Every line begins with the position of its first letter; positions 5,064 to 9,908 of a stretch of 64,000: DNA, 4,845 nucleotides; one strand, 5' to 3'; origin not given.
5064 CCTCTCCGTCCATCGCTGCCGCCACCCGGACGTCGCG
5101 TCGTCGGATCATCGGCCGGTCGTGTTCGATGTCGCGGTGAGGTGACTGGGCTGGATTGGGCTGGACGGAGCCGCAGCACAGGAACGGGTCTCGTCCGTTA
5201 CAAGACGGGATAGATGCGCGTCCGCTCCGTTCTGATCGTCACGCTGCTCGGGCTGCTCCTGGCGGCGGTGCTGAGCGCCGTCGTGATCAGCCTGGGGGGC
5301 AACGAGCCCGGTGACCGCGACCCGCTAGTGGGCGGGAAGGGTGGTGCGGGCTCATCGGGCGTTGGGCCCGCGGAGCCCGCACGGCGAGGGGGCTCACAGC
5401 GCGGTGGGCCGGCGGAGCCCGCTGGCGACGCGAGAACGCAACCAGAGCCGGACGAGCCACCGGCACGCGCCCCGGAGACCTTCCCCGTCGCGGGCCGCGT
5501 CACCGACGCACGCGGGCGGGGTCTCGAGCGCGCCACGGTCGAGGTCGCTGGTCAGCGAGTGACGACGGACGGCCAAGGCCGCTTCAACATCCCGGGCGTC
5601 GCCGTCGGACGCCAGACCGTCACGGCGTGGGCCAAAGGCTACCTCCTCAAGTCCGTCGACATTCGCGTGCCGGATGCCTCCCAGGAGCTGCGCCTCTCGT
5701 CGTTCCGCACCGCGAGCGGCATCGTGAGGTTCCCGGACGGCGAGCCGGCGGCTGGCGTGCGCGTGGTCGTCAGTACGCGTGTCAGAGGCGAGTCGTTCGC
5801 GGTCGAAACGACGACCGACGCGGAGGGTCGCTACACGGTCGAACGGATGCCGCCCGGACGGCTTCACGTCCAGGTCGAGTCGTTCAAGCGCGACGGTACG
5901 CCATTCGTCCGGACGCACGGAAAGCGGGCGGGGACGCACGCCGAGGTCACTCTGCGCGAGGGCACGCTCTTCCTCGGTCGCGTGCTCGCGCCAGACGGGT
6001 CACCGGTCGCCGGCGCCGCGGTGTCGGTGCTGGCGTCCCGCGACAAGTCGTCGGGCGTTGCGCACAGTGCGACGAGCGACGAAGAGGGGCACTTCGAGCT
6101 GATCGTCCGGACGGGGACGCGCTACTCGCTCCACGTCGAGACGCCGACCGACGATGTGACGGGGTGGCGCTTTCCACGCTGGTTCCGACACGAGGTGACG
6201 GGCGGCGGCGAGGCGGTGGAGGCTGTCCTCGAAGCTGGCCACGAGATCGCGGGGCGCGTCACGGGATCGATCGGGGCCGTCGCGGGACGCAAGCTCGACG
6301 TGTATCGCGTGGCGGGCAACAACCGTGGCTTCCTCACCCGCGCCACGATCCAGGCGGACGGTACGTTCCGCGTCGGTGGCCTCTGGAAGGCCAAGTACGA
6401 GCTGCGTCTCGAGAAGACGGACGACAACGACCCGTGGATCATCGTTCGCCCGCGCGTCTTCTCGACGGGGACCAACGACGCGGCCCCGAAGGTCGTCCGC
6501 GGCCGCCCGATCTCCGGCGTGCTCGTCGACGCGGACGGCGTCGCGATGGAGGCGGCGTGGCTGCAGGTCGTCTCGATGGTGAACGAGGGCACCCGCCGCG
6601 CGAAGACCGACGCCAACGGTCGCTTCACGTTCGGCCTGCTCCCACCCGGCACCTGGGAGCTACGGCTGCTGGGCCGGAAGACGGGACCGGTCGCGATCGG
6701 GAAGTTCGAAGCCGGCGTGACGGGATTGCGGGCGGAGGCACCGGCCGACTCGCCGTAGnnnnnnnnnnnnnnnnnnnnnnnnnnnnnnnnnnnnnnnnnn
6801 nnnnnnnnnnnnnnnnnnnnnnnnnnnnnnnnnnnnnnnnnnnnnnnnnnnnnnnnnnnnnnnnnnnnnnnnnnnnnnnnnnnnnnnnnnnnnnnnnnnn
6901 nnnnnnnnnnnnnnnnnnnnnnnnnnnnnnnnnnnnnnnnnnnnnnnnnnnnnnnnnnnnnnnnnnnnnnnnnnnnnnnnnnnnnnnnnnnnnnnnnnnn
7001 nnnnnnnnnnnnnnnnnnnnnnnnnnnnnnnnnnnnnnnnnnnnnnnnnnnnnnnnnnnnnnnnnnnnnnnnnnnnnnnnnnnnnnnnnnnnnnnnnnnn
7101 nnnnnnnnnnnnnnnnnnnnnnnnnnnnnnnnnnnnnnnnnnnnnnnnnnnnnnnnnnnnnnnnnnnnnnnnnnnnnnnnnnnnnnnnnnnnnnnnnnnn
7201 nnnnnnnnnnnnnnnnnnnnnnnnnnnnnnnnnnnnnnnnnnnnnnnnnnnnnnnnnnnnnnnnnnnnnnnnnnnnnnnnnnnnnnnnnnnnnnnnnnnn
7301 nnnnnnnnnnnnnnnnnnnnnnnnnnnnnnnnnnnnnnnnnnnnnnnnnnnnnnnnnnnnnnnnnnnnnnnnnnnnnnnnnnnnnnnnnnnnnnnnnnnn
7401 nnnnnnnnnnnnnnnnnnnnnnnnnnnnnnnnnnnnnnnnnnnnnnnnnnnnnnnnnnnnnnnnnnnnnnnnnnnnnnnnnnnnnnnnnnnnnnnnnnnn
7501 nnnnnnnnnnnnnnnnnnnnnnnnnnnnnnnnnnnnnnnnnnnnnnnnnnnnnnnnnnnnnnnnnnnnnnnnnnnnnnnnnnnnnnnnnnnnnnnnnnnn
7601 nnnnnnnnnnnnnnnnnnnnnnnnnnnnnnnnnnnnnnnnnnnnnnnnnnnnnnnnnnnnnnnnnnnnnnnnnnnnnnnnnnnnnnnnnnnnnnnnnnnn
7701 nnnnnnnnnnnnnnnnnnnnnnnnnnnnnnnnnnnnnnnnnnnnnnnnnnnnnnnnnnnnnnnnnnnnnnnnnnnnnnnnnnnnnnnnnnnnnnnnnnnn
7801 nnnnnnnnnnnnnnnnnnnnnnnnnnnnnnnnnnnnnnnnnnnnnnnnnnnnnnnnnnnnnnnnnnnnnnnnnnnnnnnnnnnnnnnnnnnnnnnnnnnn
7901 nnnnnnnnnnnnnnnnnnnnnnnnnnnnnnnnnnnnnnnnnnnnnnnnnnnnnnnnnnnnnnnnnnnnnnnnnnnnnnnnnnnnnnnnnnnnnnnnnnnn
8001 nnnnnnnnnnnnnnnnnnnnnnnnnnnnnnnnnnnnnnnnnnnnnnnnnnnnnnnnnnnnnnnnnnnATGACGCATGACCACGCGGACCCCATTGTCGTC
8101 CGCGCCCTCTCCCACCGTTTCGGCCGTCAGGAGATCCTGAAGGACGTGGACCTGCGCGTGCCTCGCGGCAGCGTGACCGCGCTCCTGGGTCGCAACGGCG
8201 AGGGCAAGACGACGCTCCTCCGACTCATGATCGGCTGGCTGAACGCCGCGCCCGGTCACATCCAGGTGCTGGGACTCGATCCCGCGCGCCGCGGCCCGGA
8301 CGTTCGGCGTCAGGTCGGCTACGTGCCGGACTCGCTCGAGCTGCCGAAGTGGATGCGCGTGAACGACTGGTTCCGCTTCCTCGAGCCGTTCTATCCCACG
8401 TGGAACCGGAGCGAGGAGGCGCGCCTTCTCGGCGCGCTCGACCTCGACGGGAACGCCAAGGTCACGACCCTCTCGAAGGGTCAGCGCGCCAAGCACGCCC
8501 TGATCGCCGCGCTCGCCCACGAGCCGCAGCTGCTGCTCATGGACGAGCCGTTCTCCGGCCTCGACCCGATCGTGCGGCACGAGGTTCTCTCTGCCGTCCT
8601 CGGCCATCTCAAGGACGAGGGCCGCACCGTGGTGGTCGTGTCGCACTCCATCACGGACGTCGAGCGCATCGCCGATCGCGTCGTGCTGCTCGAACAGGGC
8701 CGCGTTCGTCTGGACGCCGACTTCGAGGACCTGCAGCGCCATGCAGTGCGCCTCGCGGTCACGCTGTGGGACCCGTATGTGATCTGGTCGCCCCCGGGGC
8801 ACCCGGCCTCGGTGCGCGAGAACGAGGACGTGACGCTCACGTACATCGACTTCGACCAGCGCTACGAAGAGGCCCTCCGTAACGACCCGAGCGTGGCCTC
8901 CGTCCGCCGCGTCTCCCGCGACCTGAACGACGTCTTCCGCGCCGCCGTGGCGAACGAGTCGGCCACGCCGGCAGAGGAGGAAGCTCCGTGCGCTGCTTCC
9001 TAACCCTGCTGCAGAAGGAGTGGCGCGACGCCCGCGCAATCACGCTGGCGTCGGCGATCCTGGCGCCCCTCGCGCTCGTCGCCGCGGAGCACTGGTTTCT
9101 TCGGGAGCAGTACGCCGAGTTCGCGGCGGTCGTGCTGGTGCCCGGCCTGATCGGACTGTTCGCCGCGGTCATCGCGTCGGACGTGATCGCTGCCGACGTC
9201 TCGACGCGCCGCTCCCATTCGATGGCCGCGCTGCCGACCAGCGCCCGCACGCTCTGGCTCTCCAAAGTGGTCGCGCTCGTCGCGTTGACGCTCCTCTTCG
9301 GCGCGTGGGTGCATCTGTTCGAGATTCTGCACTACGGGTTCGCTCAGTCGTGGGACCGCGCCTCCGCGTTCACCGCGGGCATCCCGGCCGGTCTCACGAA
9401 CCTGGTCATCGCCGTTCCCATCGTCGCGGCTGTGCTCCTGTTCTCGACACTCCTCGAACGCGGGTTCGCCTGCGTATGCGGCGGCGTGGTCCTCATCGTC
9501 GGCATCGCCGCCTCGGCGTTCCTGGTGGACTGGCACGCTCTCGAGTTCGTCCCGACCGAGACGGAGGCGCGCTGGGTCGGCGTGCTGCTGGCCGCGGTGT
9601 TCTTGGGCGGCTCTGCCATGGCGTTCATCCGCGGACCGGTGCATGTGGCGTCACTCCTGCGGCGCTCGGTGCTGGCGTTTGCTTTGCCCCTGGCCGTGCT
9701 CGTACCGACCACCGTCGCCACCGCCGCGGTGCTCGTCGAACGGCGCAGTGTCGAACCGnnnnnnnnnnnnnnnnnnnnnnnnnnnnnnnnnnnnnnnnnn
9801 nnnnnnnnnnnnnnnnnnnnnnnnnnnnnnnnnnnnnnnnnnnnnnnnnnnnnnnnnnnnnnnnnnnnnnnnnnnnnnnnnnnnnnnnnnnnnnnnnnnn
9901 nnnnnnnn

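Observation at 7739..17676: Ten-kb operon: YtrA-type GntR, ABC ATPase, two 7-TM permeases with periplasmic beta-propellers, and three tandemly duplicated secreted CarboxypepD_reg-like proteins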

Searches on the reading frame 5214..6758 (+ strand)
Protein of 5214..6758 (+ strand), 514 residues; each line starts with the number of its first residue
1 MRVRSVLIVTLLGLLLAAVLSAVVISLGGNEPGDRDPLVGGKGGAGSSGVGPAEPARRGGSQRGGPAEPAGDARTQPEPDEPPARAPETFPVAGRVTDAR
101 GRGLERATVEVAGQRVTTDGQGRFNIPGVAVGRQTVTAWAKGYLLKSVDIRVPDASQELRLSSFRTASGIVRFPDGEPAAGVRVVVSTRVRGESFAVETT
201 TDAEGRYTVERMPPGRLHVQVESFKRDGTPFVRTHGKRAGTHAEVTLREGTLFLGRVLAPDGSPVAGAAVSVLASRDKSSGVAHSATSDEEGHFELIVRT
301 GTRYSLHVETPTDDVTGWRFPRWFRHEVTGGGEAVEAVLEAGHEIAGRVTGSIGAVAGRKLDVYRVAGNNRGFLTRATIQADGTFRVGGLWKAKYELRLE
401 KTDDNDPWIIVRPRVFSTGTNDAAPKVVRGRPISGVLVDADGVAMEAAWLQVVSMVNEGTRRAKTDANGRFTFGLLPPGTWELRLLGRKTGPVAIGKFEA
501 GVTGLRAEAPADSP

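Call 7: search_protein_families(library=pfam, proteins=[window:5214-6758:+], max_evalue=0.1)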
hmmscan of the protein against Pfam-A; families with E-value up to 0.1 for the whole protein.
window:5214-6758:+ (514 aa): 21 families
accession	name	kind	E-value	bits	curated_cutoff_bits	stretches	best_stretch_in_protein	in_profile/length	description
PF13620.12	CarboxypepD_reg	-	2.3e-47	159.7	32.3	4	92-156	2-73/82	Carboxypeptidase regulatory-like domain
PF13715.12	CarbopepD_reg_2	-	3.5e-17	62.6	32.2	2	92-156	1-68/88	CarboxypepD_reg-like domain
PF20598.4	DUF6795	-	1.4e-13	51.4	27.4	2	258-300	5-47/103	Domain of unknown function (DUF6795)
PF10670.15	DUF4198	-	1.6e-12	48.4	34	2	246-310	142-207/209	Domain of unknown function (DUF4198)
PF17210.9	SdrD_B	-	3.2e-10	40.6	29.7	1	179-223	24-66/112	SdrD B-like domain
PF17802.7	SpaA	-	8.5e-10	39.1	23.1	0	448-484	19-57/91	Prealbumin-like fold domain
PF14686.12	fn3_3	-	7e-09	35.8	24.4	1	116-152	29-67/75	Polysaccharide lyase family 4, domain II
PF02369.22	Big_1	-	3e-08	34.1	34.9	0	258-300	26-68/93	Bacterial Ig-like domain (group 1)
PF11974.14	bMG3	-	7.2e-07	29.6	34.9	0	175-211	24-58/103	Bacterial alpha-2-macroglobulin MG3 domain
PF17789.7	MG4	-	7.7e-07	29.7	24.7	0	256-301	21-66/95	Macroglobulin domain MG4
PF07210.18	DUF1416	-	1.1e-06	28.9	23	1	433-490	22-77/97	Protein of unknown function (DUF1416)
PF00775.27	Dioxygenase_C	-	1.1e-05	25.5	27.3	0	88-111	28-51/182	Dioxygenase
PF15976.11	CooC_C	-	1.8e-05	25.1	29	0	249-304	15-61/93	CS1-pili formation C-terminal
PF16371.11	MetallophosN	-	2e-05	25.2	35.6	0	94-127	1-33/77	N terminal of Calcineurin-like phosphoesterase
PF24107.1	DUF7382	-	2.3e-05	24.6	27.4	0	257-293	26-61/65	Domain of unknown function (DUF7382)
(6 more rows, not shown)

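Call 10: search_protein_families(library=ncbifam, proteins=[window:5214-6758:+], max_evalue=0.1)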
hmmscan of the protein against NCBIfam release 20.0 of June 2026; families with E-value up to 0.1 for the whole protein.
window:5214-6758:+ (514 aa): 6 families
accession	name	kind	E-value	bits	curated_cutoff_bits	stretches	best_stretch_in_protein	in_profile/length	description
NF058648.1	ECF_sub_HI1622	equivalog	2.3e-10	40.8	100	1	168-222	28-81/180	NikL family nickel/cobalt ECF transporter subunit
NF052345.1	S_layer_anammox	exception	7.4e-08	30.2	1400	1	83-222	1306-1459/1596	Kustd1514 family S-layer glycoprotein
TIGR04056.1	OMP_RagA_SusC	subfamily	1.5e-05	23.5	368.25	0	166-219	2-49/981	SusC/RagA family TonB-linked outer membrane protein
TIGR04134.1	lipo_with_rSAM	hypoth_equivalog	8.3e-05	22.6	39.8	0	255-300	44-94/150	radical SAM-associated putative lipoprotein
TIGR02962.1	hdxy_isourate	equivalog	0.022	15.1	87.45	0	174-209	12-48/113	hydroxyisourate hydrolase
TIGR02439.1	catechol_proteo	equivalog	0.063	12.2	392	0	67-111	109-150/285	catechol 1,2-dioxygenase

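Call 102: search_protein_families(library=padloc, proteins=[window:5214-6758:+], max_evalue=0.001)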
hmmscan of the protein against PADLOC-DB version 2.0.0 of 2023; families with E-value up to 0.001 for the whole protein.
window:5214-6758:+ (514 aa): 0 families

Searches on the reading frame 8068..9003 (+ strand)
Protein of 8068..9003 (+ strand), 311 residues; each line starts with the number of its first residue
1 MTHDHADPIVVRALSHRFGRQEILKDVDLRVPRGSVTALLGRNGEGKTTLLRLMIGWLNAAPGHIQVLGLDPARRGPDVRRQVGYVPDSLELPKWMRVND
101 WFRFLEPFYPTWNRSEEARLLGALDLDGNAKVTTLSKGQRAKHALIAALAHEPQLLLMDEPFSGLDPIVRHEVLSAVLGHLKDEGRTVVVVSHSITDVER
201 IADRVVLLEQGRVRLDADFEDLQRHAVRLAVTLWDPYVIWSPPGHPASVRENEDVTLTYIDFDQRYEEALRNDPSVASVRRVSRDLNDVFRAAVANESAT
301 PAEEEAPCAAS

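Call 7: search_protein_families(library=pfam, proteins=[window:8068-9003:+], max_evalue=0.1)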
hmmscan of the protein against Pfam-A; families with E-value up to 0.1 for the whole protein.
window:8068-9003:+ (311 aa): 8 families
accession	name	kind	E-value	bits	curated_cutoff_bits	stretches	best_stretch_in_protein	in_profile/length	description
PF00005.33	ABC_tran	-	4.7e-24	86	25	1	24-162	1-136/137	ABC transporter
PF13304.12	AAA_21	-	1.1e-10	42.5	27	1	128-194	231-299/304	AAA domain, putative AbiEii toxin, Type IV TA system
PF25199.1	nSTAND_NTPase5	-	0.00068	19.9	34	1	25-72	30-78/145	Novel STAND NTPase 5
PF09818.15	ABC_ATPase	-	0.0032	17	23.2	0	29-52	75-97/283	P-loop domain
PF03029.23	ATP_bind_1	-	0.0062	16.8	27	0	40-75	2-37/240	Conserved hypothetical ATP binding protein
PF13401.12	AAA_22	-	0.045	14.5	27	0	35-79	6-33/130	AAA domain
PF13555.12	AAA_29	-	0.049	13.8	27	1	28-51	16-39/61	P-loop containing region of AAA domain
PF13476.12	AAA_23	-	0.059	14.4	27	0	33-52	18-37/201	AAA domain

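Call 10: search_protein_families(library=ncbifam, proteins=[window:8068-9003:+], max_evalue=0.1)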
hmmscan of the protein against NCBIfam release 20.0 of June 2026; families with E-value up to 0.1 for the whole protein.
window:8068-9003:+ (311 aa): 192 families (the best 25 are shown)
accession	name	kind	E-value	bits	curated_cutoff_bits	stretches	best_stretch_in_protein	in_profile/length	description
NF047565.1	PSM_export_PmtA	equivalog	6.4e-45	153.6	350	1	23-224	16-217/282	phenol-soluble modulin export ABC transporter ATP-binding protein PmtA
TIGR01188.1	drrA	subfamily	5.3e-37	127.7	312.45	1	17-291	2-274/302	daunorubicin resistance ABC transporter, ATP-binding protein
TIGR03864.1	PQQ_ABC_ATP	hypoth_equivalog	2e-36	125.7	302.25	1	9-225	2-222/236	ABC transporter, ATP-binding subunit, PQQ-dependent alcohol dehydrogenase system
TIGR00968.1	3a0106s01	subfamily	3e-35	121.9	342.75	1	9-224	1-220/237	sulfate ABC transporter ATP-binding protein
TIGR03522.1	GldA_ABC_ATP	equivalog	3.5e-35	121.9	402.6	1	9-225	3-222/301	gliding motility-associated ABC transporter ATP-binding subunit GldA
NF008420.0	PRK11247.1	equivalog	9.3e-33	113.5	395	1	7-224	11-222/257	aliphatic sulfonates ABC transporter ATP-binding protein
NF008105.0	PRK10851.1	equivalog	3.9e-32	111.4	502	1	10-214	4-216/362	sulfate/thiosulfate ABC transporter ATP-binding protein CysA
TIGR03410.1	urea_trans_UrtE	equivalog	6.8e-32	110.8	285.8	1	11-232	3-229/230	urea ABC transporter ATP-binding subunit UrtE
TIGR04521.1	ECF_ATPase_2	equivalog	7.4e-32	110.5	330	2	133-227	143-237/279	energy-coupling factor transporter ATPase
TIGR02142.1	modC_ABC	equivalog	3.6e-31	108.7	285.05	1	14-226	5-223/353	molybdenum ABC transporter ATP-binding protein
NF007027.0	PRK09493.1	equivalog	1.6e-29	103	379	1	11-224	4-225/240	glutamine ABC transporter ATP-binding protein GlnQ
TIGR03740.1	galliderm_ABC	subfamily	2.6e-29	102.5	309.75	1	11-220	3-209/223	lantibiotic protection ABC transporter ATP-binding subunit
NF010060.0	PRK13537.1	equivalog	3.9e-29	101.5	521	1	7-214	14-225/314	nodulation factor ABC transporter ATP-binding protein NodI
TIGR03873.1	F420-0_ABC_ATP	hypoth_equivalog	5e-29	101.3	372.4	1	12-214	5-216/256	putative F420-0 ABC transporter ATP-binding protein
TIGR04520.1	ECF_ATPase_1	equivalog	5.6e-29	101.4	315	2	130-226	132-227/269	energy-coupling factor transporter ATPase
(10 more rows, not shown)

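Call 102: search_protein_families(library=padloc, proteins=[window:8068-9003:+], max_evalue=0.001)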
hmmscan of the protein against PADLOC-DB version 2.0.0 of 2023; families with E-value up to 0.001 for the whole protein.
window:8068-9003:+ (311 aa): 9 families
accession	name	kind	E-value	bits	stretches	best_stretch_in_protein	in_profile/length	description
PDLC04135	mad3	-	1.6e-26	91.7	2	126-211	255-340/374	mads_3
PDLC04140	mad8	-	2.1e-11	41.9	1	19-198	12-237/314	mads_8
PDLC02980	AriA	-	1.6e-10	39.4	1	129-195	232-300/304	-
PDLC02914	ATPase-Toprim_I-B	-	0.00012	19.4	0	27-52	18-43/443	-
PDLC04242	PDC-M01A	-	0.00026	17.3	0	33-63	215-245/566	-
PDLC04541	PDC-M25A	-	0.00027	18.2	0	26-54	15-41/380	-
PDLC04213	HEC-02A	-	0.00028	18.5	0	152-194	232-272/337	-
PDLC04235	PDC-M01A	-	0.00032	17.7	0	31-58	183-210/510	-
PDLC04236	PDC-M01A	-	0.00037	17.7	0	31-57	60-86/388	-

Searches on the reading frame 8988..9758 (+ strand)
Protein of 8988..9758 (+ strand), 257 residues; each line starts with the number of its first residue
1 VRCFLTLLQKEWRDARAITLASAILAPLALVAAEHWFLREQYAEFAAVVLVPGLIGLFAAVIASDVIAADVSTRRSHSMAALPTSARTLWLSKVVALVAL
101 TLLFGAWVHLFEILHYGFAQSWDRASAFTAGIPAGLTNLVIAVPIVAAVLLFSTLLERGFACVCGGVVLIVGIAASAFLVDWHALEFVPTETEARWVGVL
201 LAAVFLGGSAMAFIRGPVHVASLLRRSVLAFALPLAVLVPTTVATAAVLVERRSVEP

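Call 71: predict_structure(alignment_id=A8)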
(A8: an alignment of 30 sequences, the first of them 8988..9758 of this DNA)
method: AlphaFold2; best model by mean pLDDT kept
length: 257 residues; sequences in the alignment: 30
mean_pLDDT: 91.9   pTM: 0.88
mean pLDDT of the five models: 91.9, 91.4, 90.6, 89.8, 87.8
residues with pLDDT >= 90: 189; 70-90: 64; 50-70: 4; < 50: 0
segments of 3 or more residues with pLDDT < 50: none
pLDDT, mean of each block of 10 residues (from residue 1): 94 97 97 83 92 97 94 81 91 97 98 94 94 93 96 94 96 91 86 91 96 85 93 94 87 72
secondary structure, 60 per line:
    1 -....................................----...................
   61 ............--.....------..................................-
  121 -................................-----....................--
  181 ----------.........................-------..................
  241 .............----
elements in order: H2-37 H42-72 H75-79 H86-119 H122-153 H159-178 H191-215 H223-253

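Call 73: fold_search(model_id=the predicted structure, library=pdb)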
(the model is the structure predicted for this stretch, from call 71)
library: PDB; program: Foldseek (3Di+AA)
matches with E <= 10: 162; with E <= 0.001: 0
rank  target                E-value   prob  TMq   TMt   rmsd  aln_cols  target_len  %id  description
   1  7o0y_D                3.5e-02  1.00  0.45  0.44  13.3       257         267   17  ABC transporter NosDFY, nucleotide-free in GDN (released 2022-04-13)
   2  7znq_y                3.9e-02  1.00  0.47  0.48   6.7       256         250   17  ABC transporter complex NosDFYL in GDN (released 2022-08-03)
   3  7o12_E                6.0e-02  1.00  0.44  0.46   8.0       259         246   19  ABC transporter NosDFY, AMPPNP-bound in GDN (released 2022-04-13)
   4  7o0z_D                6.0e-02  0.99  0.42  0.41  15.5       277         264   17  ABC transporter NosFY, nucleotide-free in GDN (released 2022-11-02)
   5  6xjh_A                6.5e-02  1.00  0.50  0.51   6.6       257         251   10  PmtCD ABC exporter without the basket domain at C2 symmetry (released 2020-10-14)
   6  7o0z_E                9.2e-02  1.00  0.47  0.46   7.0       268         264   17  ABC transporter NosFY, nucleotide-free in GDN (released 2022-11-02)
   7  7o0y_E                9.2e-02  0.99  0.46  0.48   6.7       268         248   15  ABC transporter NosDFY, nucleotide-free in GDN (released 2022-04-13)
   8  7znq_Y                1.0e-01  1.00  0.47  0.46   6.9       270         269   17  ABC transporter complex NosDFYL in GDN (released 2022-08-03)
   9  7o17_E                1.1e-01  1.00  0.52  0.51   6.4       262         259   17  ABC transporter NosDFY E154Q, ATP-bound in lipid nanodisc (released 2022-04-13)
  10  8fef_I                1.4e-01  0.98  0.37  0.38   7.5       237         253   17  Structure of Mce1 transporter from Mycobacterium smegmatis (Map0) (released 2023-02-22)
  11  8fed_I                1.4e-01  0.98  0.38  0.39   7.5       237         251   15  Structure of Mce1-LucB complex from Mycobacterium smegmatis (Map1) (released 2023-02-22)
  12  7o17_D                1.8e-01  0.98  0.45  0.43  16.1       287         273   17  ABC transporter NosDFY E154Q, ATP-bound in lipid nanodisc (released 2022-04-13)
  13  7qba_D                2.3e-01  1.00  0.53  0.50   6.1       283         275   15  CryoEM structure of the ABC transporter NosDFY complexed with nitrous oxide reductase NosZ (released 2022-08-03)
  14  7qba_E                2.3e-01  0.99  0.50  0.49   6.6       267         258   15  CryoEM structure of the ABC transporter NosDFY complexed with nitrous oxide reductase NosZ (released 2022-08-03)
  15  6hbu_A                3.4e-01  0.94  0.41  0.21   8.7       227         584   10  Cryo-EM structure of the ABCG2 E211Q mutant bound to ATP and Magnesium (released 2018-11-07)
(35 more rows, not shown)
